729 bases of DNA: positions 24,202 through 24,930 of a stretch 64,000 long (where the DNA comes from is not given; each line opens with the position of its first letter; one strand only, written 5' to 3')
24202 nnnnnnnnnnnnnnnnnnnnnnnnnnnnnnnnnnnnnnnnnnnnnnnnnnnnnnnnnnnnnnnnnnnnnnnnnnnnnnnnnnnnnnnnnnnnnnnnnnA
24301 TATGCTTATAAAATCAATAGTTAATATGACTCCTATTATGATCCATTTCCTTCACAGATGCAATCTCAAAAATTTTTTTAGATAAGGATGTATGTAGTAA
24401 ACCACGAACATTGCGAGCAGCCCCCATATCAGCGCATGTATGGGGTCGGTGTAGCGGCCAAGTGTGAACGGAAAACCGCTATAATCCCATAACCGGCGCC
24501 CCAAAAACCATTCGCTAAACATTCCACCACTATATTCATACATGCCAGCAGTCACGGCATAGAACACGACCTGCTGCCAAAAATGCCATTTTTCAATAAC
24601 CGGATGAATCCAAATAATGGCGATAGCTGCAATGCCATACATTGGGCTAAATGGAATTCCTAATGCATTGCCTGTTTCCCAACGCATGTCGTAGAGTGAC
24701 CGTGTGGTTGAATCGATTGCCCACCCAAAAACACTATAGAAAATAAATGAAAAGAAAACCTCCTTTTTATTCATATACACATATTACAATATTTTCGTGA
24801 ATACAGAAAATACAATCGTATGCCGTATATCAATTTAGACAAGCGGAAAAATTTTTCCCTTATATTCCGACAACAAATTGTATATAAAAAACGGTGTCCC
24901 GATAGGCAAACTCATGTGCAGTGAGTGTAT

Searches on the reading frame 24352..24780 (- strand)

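Call 3: search_protein_families(library=pfam, proteins=[window:24352-24780:-], max_evalue=0.01)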
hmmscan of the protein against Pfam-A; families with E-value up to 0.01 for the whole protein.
window:24352-24780:- (142 aa): 1 family
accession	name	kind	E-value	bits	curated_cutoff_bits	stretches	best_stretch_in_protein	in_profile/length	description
PF06541.16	ABC_trans_CmpB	-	4.4e-26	92.3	25.9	1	10-139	1-125/151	Putative ABC-transporter type IV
